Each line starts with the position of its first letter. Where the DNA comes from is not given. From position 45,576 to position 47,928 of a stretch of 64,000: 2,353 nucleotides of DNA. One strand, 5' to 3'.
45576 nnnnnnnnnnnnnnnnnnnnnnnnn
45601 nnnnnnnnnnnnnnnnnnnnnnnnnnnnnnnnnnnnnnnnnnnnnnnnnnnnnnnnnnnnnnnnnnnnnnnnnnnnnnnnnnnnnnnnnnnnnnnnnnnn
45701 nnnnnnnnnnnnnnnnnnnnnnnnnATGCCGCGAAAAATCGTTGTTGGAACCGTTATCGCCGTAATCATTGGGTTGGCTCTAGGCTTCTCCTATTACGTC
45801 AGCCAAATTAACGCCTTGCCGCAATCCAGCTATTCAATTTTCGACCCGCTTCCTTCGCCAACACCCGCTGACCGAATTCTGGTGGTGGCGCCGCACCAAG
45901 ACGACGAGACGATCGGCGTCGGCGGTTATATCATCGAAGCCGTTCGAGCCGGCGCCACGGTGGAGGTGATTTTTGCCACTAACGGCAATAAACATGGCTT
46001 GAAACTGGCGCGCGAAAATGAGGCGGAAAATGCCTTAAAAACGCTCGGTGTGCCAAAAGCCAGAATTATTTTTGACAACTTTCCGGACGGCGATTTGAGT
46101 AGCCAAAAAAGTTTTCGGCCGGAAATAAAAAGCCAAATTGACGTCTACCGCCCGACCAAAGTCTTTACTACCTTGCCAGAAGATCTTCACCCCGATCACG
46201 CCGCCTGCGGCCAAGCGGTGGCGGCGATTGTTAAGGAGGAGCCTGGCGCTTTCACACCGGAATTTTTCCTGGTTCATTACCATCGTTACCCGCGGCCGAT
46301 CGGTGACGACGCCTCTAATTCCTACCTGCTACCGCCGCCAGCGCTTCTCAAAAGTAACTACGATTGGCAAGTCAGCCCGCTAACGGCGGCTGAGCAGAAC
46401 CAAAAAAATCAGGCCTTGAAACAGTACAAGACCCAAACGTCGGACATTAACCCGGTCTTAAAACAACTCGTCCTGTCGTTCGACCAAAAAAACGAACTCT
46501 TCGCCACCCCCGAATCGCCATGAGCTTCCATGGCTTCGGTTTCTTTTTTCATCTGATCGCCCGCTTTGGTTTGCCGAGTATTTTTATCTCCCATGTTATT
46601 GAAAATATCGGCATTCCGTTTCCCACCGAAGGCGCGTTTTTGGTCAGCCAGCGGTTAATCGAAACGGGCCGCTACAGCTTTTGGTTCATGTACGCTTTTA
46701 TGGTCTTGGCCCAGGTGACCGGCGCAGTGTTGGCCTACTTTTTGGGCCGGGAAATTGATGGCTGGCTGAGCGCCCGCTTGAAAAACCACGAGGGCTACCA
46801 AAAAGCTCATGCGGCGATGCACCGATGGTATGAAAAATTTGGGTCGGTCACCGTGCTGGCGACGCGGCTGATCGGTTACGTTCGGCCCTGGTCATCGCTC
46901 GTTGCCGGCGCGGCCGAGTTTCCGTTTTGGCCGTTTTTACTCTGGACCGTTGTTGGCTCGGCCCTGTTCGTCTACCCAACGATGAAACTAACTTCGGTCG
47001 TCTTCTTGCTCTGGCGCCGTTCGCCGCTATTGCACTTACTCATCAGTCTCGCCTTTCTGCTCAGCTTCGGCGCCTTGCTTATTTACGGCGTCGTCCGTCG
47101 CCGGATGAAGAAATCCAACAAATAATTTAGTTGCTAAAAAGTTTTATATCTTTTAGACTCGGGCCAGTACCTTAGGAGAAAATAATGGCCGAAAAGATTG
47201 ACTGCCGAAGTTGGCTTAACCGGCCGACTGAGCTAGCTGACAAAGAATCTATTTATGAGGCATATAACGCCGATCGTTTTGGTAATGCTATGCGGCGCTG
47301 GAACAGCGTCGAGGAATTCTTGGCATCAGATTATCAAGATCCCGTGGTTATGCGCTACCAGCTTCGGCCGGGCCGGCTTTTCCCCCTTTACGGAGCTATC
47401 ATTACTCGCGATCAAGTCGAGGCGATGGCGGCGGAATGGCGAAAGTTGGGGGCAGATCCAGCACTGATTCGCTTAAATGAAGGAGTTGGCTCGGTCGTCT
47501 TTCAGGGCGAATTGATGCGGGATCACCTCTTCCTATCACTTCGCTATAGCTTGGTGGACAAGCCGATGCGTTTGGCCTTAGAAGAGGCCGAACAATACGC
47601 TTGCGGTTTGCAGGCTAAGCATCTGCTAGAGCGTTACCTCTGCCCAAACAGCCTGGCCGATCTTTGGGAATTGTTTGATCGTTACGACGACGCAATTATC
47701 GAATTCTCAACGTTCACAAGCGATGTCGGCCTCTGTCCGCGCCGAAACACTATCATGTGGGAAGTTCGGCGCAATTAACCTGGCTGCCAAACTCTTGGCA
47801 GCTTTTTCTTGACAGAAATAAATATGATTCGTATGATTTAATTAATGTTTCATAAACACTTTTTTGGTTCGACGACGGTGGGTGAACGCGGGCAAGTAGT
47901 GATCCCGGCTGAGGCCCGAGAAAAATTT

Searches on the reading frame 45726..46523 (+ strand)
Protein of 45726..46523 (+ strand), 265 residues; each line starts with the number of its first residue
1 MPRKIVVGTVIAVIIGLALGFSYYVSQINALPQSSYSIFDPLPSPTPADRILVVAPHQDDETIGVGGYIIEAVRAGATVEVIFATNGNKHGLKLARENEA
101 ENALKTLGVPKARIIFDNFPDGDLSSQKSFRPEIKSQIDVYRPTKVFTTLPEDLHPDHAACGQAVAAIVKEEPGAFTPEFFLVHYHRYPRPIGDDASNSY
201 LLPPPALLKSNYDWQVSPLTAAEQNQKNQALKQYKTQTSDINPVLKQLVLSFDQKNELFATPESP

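Call 6: search_protein_families(library=pfam, proteins=[window:45726-46523:+], max_evalue=1)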
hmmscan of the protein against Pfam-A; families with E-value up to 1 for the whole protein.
window:45726-46523:+ (265 aa): 1 family
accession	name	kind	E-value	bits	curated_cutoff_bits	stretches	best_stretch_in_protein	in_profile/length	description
PF02585.22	PIG-L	-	8.1e-26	91.5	28.2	1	52-168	1-128/129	GlcNAc-PI de-N-acetylase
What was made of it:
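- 45726..46523 (+): PIG-L/LmbE-family deacetylase, 265 aa, with an N-terminal hydrophobic segment. It overlaps the end of GT4 by 40 nt. Pfam PIG-L, E 8e-26 (call 6).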

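Call 36: search_protein_families(library=ncbifam, proteins=[window:45726-46523:+], max_evalue=0.001)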
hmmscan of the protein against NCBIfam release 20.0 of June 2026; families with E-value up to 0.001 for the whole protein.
window:45726-46523:+ (265 aa): 3 families
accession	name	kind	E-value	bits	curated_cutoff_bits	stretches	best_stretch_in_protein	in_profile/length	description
TIGR04001.1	thiol_BshB1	equivalog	1.1e-17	64.6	182.5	1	51-165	4-118/226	bacillithiol biosynthesis deacetylase BshB1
TIGR04000.1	thiol_BshB2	equivalog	8e-12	45.3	195.25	1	50-185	2-150/217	bacillithiol biosynthesis deacetylase BshB2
NF002557.0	PRK02122.1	subfamily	1.7e-06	26.5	384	1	49-88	371-410/653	glucosamine-6-phosphate deaminase-like protein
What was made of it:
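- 45726..46523 (+): BshB1 at 64.6 bits against a cut-off of 182.5 (call 36).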

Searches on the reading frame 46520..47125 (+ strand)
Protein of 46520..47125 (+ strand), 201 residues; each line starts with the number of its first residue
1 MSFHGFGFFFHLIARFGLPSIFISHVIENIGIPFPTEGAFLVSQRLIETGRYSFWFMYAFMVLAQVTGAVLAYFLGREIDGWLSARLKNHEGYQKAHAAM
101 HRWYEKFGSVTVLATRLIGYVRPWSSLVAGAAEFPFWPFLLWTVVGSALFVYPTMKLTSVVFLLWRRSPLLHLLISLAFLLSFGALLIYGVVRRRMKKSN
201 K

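Call 6: search_protein_families(library=pfam, proteins=[window:46520-47125:+], max_evalue=1)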
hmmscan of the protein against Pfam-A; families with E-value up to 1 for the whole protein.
window:46520-47125:+ (201 aa): 5 families
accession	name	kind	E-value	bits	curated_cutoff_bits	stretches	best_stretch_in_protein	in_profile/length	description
PF09335.16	VTT_dom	-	1.9e-14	54.6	33.9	1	53-151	15-114/123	VTT domain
PF20824.2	Cmr2_hel_dom2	-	0.024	15.5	27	1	65-120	28-80/86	CRISPR RNA silencing complex Cmr2 subunit, second helical domain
PF12191.14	stn_TNFRSF12A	-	0.093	13.6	24.9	1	121-168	57-104/129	Tumour necrosis factor receptor stn_TNFRSF12A_TNFR domain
PF02238.20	COX7a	-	0.3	12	22.1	1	49-79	21-51/53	Cytochrome c oxidase subunit VII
PF07291.16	MauE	-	0.4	11.4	27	1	112-195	15-95/128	Methylamine utilisation protein MauE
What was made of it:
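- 46520..47125 (+): DedA/VTT-domain membrane protein, 201 aa. Its start overlaps the PIG-L stop (ATGA). Pfam VTT_dom (call 6).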

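Call 36: search_protein_families(library=ncbifam, proteins=[window:46520-47125:+], max_evalue=0.001)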
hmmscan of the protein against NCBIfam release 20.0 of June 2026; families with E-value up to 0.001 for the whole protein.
window:46520-47125:+ (201 aa): 3 families
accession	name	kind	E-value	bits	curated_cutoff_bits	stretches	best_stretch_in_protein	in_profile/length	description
NF008102.0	PRK10847.1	equivalog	4.6e-09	36.4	236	1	48-153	65-170/219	DedA family protein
NF052604.1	UndecprPTUtpABac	equivalog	8.5e-08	32.5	250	1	10-158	9-158/198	undecaprenyl phosphate transporter UptA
NF052605.1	UndecprPTUptAStph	equivalog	1e-06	28.9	300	1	11-161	7-162/197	undecaprenyl phosphate transporter UptA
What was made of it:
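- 46520..47125 (+): Weak DedA and UptA matches (call 36).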

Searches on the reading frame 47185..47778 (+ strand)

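Call 6: search_protein_families(library=pfam, proteins=[window:47185-47778:+], max_evalue=1)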
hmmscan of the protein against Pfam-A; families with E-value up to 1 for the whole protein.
window:47185-47778:+ (197 aa): 1 family
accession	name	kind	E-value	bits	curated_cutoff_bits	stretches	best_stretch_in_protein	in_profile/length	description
PF12763.14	EH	-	0.21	12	22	0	138-178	22-63/101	EH domain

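Call 36: search_protein_families(library=ncbifam, proteins=[window:47185-47778:+], max_evalue=0.001)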
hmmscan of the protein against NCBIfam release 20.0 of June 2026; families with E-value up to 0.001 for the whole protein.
window:47185-47778:+ (197 aa): 0 families
